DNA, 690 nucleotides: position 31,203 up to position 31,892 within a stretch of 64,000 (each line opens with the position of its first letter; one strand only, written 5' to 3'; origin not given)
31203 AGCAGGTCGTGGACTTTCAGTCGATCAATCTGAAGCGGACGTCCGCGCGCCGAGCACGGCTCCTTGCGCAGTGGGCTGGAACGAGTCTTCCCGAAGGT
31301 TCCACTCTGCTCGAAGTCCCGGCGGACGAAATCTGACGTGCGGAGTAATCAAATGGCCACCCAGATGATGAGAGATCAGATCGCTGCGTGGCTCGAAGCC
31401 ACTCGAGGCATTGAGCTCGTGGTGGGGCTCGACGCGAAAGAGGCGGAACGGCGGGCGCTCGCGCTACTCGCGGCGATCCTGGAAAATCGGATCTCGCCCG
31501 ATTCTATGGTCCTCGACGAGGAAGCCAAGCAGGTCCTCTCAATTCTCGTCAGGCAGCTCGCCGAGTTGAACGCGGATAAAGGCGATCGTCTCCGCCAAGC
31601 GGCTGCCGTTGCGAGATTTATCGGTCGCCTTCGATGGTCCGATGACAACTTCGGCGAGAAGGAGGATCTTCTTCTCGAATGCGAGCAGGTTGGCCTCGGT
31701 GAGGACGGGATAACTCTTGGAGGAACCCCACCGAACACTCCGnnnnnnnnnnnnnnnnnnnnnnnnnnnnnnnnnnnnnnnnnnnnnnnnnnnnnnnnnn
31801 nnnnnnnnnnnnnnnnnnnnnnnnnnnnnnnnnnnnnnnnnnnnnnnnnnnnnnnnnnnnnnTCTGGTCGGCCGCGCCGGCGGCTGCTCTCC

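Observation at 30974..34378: Paralogous cassettes encoding a sigma-70 region-2-only protein plus a TPR/helical partner, flanking the rhs genes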

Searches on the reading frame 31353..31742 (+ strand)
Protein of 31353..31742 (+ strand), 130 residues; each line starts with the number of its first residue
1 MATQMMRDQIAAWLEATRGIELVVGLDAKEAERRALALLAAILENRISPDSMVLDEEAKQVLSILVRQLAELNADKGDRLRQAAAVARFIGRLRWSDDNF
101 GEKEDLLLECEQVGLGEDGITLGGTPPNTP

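Call 57: predict_structure(alignment_id=A6)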
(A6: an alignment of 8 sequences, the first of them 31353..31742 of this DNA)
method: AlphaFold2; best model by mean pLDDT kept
length: 130 residues; sequences in the alignment: 8
mean_pLDDT: 76.3   pTM: 0.63
mean pLDDT of the five models: 76.3, 71.5, 68.7, 64.4, 59.7
residues with pLDDT >= 90: 26; 70-90: 68; 50-70: 19; < 50: 17
segments of 3 or more residues with pLDDT < 50: 20-24, 118-126
pLDDT, mean of each block of 10 residues (from residue 1): 64 61 62 89 90 87 89 83 91 82 87 64 43
secondary structure, 60 per line:
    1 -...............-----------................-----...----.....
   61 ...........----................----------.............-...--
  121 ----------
elements in order: H2-16 H28-43 H56-71 H76-91 H102-114

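Call 71: search_solved_structures(query=A5, max_evalue=10)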
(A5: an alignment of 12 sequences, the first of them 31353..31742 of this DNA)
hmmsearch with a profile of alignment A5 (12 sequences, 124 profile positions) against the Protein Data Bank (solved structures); distinct sequences matched with E-value up to 10: 3.
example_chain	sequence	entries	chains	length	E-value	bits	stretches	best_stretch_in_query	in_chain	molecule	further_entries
4d4e_A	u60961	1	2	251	0.0031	20.8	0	37-87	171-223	ARMADILLO REPEAT PROTEIN ARM00016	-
5mfb_A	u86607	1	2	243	0.0044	20.3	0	37-82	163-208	YIII(Dq)4CqI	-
7liq_A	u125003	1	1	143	1.3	12.4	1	74-111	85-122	Speckle-type POZ protein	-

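Call 86: search_protein_representatives(alignment_id=A6)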
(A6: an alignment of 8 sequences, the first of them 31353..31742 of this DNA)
Query: 8 sequences, 124 profile positions. Proteins with E-value up to 0.001 (for the whole library): 211; up to 1e-10: 134; up to 1e-30: 12. The best 150 are listed.
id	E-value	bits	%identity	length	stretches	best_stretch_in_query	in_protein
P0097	8.8e-40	151.9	-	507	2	6-121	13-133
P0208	3.6e-39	149.9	-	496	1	4-123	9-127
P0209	6.5e-39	149.1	-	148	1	7-123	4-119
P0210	4.3e-37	143.2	-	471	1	5-123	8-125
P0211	7.8e-36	139.1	-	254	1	1-123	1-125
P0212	2.7e-34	134.2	-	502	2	7-122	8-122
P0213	5.4e-33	129.9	-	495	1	4-120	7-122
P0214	7.3e-33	129.5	-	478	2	21-118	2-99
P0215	3.4e-32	127.3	-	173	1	7-123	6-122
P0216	3.0e-31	124.3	-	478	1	2-122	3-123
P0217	7.0e-31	123.1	-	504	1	10-121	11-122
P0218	7.2e-31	123.1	-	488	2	10-123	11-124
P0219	1.1e-30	122.5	-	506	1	7-123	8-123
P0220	1.1e-29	119.2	-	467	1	6-123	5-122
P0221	3.4e-29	117.7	-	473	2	7-123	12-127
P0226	1.1e-27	112.8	-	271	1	1-118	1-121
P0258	1.1e-21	93.4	-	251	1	9-116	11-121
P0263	3.5e-21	91.8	-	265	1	8-116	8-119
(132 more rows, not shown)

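Call 89: find_encoding_contigs(protein=P0226, flank=8000, max_places=3)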
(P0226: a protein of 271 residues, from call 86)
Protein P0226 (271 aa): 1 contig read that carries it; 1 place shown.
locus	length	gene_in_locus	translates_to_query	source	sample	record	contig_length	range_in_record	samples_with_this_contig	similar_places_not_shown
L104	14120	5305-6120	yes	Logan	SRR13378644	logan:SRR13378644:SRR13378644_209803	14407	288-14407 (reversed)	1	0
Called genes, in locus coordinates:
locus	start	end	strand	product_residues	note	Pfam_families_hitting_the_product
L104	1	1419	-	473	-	?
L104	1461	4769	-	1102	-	PF25023:TEN_YD-shell (faint), PF05593:RHS_repeat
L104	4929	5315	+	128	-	PF04542:Sigma70_r2 (faint)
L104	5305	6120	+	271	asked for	-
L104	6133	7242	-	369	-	PF17874:TPR_MalT (faint), PF13432:TPR_16 (faint), PF00515:TPR_1 (faint), PF07719:TPR_2 (faint), PF13181:TPR_8 (faint), PF13374:TPR_10 (faint), PF13424:TPR_12 (weak), PF14938:SNAP (weak)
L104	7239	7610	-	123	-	-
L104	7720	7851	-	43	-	-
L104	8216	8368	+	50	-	-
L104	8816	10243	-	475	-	PF00515:TPR_1 (faint), PF07719:TPR_2 (faint), PF13181:TPR_8 (faint), PF13374:TPR_10 (faint), PF13424:TPR_12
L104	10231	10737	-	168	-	PF04545:Sigma70_r4 (faint), PF04542:Sigma70_r2 (weak), PF08281:Sigma70_r4_2 (weak)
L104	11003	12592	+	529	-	PF00989:PAS, PF08448:PAS_4, PF13426:PAS_9, PF00512:HisKA, PF02518:HATPase_c, PF00072:Response_reg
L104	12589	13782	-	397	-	PF07690:MFS_1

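Call 93: find_encoding_contigs(protein=P0263, flank=8000, max_places=3)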
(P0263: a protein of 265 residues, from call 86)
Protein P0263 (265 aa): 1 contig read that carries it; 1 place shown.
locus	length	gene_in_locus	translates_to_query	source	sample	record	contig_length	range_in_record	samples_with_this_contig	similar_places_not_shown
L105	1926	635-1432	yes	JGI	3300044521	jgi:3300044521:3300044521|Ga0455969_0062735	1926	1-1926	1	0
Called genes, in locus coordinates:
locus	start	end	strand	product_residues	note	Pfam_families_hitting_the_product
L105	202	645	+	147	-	-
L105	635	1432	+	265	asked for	-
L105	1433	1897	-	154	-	PF13424:TPR_12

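Call 94: find_encoding_contigs(protein=P0258, flank=8000, max_places=3)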
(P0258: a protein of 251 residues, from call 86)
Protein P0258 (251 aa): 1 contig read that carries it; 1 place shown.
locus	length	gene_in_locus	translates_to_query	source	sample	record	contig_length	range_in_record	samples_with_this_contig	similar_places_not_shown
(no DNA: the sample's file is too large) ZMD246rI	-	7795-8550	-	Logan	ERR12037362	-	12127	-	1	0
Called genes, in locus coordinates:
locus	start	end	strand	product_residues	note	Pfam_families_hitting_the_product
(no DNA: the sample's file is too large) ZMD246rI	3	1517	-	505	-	?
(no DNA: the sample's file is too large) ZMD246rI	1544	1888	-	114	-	PF09346:SMI1_KNR4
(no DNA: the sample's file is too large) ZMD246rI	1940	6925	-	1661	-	PF05593:RHS_repeat (faint), PF25023:TEN_YD-shell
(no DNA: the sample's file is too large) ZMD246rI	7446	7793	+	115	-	-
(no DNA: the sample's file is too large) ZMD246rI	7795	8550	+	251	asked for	-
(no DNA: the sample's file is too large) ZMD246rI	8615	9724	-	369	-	PF14938:SNAP (weak)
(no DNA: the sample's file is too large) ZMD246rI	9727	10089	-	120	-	-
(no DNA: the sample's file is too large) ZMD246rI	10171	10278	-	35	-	-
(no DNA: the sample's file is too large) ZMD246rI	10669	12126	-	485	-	?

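Call 105: fold_search(model_id=the predicted structure, library=viral)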
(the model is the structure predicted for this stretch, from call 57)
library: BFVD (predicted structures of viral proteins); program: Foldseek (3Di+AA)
matches with E <= 10: 506; with E <= 0.001: 0
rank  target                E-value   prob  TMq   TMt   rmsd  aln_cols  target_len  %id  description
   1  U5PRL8                2.2e-01  0.91  0.39  0.07  14.3       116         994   13  Endopeptidase [Cyanophage PP]
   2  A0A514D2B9            3.6e-01  0.33  0.30  0.15  17.8       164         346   16  (no name in the UniProt tables at hand)
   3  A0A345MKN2            4.7e-01  0.14  0.18  0.17  10.3       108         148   14  (no name in the UniProt tables at hand)
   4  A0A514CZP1            4.9e-01  0.35  0.31  0.10  19.8       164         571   13  (no name in the UniProt tables at hand)
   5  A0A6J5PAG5            5.2e-01  0.35  0.31  0.34  15.8       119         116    9  Uncharacterized protein [uncultured Caudovirales phage]
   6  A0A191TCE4            5.5e-01  0.12  0.20  0.12  16.8       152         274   16  (no name in the UniProt tables at hand)
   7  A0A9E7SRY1            6.1e-01  0.30  0.31  0.34  12.1       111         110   11  (no name in the UniProt tables at hand)
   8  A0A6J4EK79            6.1e-01  0.18  0.24  0.24  15.8       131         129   13  (no name in the UniProt tables at hand)
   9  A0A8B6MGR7            6.8e-01  0.92  0.50  0.30   3.3        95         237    8  (no name in the UniProt tables at hand)
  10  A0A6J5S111            6.8e-01  0.21  0.26  0.28  14.7       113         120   20  Uncharacterized protein [uncultured Caudovirales phage]
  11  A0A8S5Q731            8.0e-01  0.60  0.40  0.46   8.9       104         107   12  Uncharacterized protein [Siphoviridae sp. ctdVv30]
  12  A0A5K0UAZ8            8.0e-01  0.57  0.33  0.07   6.3        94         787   10  Uncharacterized protein [Yasminevirus sp. GU-2018]
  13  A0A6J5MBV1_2          8.4e-01  0.16  0.26  0.04  16.6       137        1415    9  Uncharacterized protein [uncultured Caudovirales phage]
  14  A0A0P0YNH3            8.9e-01  0.21  0.23  0.30   9.1        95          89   17  (no name in the UniProt tables at hand)
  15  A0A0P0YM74            9.4e-01  0.30  0.32  0.15  12.6       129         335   12  (no name in the UniProt tables at hand)
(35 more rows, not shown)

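Call 108: search_protein_families(library=pfam, max_evalue=0.01, proteins=[L104:5305-6117:+])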
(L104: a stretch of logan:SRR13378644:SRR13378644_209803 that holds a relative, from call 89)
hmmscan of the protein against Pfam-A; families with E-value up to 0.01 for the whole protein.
L104:5305-6117:+ (271 aa): 0 families
